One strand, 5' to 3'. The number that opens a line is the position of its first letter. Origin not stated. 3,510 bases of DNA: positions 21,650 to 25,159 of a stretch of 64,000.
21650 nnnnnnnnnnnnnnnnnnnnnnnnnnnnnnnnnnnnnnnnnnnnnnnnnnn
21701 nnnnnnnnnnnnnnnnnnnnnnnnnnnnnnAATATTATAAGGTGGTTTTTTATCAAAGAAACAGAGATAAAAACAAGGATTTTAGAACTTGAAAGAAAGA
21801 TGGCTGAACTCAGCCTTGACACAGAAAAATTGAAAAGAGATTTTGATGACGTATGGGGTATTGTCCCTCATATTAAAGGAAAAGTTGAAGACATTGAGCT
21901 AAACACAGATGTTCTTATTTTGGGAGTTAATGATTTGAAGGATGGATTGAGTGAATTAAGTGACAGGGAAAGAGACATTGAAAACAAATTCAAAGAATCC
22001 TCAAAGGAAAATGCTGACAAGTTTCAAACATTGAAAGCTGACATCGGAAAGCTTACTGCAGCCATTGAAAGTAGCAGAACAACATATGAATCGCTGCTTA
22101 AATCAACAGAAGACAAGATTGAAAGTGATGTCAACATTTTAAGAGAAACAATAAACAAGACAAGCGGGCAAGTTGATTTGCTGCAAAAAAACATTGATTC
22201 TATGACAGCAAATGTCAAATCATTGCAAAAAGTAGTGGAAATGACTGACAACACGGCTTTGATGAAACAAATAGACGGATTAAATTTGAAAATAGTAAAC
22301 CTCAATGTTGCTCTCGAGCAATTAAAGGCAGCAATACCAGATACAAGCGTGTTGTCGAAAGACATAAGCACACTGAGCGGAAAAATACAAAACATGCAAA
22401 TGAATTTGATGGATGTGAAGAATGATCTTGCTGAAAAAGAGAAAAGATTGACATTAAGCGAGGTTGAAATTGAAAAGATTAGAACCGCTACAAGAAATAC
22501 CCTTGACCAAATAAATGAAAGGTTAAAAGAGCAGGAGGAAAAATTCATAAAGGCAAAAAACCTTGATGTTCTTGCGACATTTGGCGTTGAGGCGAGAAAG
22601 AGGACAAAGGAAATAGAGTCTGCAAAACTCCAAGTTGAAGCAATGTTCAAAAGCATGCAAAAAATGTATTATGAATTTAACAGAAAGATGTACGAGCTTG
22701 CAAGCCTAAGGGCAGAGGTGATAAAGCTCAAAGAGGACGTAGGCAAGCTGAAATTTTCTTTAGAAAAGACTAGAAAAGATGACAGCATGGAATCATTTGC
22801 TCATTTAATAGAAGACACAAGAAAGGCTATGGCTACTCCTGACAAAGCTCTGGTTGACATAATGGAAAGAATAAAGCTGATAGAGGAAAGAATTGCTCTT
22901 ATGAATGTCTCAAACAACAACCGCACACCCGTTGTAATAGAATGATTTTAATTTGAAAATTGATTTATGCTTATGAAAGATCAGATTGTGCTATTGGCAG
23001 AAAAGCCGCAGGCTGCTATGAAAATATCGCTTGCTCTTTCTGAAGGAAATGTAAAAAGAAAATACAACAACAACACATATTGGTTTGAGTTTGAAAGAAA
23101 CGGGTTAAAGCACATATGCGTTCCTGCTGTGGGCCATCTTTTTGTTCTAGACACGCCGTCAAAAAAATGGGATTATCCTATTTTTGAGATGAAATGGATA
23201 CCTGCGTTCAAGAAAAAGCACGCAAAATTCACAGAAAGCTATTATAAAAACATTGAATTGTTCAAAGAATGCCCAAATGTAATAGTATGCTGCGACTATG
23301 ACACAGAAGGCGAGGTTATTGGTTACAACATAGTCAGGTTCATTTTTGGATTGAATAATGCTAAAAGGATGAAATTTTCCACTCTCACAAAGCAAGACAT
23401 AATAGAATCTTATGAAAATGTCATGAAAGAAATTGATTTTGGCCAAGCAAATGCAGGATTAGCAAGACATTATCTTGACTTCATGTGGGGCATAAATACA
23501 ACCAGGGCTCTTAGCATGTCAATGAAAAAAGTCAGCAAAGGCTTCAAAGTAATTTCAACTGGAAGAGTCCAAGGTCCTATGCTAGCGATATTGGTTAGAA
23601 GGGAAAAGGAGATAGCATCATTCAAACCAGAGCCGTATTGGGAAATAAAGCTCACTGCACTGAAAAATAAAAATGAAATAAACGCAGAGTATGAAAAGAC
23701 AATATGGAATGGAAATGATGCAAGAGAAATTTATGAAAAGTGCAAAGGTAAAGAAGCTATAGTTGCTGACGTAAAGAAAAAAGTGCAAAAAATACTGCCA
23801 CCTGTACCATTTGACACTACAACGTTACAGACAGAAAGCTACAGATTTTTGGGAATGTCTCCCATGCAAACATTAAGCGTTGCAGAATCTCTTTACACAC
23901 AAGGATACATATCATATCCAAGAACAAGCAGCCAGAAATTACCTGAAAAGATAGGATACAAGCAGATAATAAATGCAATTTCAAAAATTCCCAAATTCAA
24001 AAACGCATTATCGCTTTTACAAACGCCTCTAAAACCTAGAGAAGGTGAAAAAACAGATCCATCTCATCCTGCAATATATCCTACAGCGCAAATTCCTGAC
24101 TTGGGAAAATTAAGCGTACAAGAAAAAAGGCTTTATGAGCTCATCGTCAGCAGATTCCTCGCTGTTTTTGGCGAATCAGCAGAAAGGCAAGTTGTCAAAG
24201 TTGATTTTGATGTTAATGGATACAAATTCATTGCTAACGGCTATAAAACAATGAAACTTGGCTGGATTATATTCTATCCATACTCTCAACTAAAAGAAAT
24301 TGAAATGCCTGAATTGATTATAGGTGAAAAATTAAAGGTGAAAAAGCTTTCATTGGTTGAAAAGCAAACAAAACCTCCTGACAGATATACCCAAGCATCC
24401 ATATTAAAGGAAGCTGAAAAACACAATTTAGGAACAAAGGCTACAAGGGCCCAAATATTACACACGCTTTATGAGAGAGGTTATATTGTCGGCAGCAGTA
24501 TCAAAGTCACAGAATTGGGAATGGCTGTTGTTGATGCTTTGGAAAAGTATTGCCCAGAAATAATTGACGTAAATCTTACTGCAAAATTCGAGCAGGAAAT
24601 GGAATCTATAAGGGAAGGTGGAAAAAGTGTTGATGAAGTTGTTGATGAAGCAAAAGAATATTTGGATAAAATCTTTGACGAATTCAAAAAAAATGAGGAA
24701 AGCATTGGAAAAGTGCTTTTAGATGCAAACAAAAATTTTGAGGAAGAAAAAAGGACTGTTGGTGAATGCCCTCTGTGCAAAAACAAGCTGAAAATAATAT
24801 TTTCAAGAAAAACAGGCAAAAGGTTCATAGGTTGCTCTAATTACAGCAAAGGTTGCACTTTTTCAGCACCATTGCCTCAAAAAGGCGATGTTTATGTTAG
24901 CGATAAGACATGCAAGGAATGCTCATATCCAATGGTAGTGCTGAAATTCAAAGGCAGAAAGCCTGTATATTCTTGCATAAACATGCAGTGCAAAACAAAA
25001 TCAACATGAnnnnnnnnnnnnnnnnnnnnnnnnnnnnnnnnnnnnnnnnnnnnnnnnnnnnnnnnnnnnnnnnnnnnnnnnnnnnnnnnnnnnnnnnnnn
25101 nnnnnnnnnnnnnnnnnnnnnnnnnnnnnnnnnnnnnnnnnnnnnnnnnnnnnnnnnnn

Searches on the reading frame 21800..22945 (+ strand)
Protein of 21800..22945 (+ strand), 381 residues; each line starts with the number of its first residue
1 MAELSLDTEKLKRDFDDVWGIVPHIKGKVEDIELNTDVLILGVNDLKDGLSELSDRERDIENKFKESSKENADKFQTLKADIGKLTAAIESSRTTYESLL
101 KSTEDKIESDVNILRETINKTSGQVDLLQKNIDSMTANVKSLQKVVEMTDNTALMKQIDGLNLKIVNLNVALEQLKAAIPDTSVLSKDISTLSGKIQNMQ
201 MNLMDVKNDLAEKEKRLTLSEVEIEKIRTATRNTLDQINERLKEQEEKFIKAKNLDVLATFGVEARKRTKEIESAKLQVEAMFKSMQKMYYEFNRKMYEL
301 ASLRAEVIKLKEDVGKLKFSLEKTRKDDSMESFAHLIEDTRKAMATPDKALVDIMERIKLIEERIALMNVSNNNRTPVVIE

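Call 58: search_protein_families(library=pfam, proteins=[window:21800-22945:+], max_evalue=0.001)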
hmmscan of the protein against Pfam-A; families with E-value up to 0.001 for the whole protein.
window:21800-22945:+ (381 aa): 1 family
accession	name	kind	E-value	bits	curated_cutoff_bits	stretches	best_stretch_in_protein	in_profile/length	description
PF04728.18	LPP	-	0.00035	21.3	29.1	0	185-211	5-31/53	Lipoprotein leucine-zipper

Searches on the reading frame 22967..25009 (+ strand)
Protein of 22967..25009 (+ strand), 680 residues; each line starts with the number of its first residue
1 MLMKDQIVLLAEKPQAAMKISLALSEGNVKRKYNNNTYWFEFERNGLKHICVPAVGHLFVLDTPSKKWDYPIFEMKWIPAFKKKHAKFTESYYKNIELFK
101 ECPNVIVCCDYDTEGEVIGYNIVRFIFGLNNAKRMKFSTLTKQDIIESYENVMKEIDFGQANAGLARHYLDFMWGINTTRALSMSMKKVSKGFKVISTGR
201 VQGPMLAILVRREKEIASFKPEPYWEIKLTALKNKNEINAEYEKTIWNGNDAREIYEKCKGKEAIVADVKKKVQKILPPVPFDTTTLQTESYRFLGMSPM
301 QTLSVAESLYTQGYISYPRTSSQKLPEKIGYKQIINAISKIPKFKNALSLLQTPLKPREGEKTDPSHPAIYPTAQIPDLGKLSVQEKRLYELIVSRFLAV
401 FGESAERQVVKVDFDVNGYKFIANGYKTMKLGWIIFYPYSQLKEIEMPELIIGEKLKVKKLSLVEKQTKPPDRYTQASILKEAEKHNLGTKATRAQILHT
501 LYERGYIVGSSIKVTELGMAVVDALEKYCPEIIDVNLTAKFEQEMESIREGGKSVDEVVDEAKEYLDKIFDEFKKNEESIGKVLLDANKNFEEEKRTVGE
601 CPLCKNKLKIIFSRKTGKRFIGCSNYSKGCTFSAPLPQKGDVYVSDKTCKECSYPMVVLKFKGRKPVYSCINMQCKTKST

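Call 11: search_protein_families(library=pfam, proteins=[window:22967-25009:+], max_evalue=0.001)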
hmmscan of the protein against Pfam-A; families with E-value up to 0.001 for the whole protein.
window:22967-25009:+ (680 aa): 3 families
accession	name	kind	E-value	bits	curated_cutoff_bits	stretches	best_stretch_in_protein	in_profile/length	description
PF01131.25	Topoisom_bac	-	1.4e-120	403.6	35.1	1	156-559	2-410/411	DNA topoisomerase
PF01751.28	Toprim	-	2e-08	34.7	23.1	1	8-139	2-95/96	Toprim domain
PF01396.24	Zn_ribbon_Top1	-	0.00013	22.1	32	1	598-638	1-38/39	Topoisomerase DNA binding C4 zinc finger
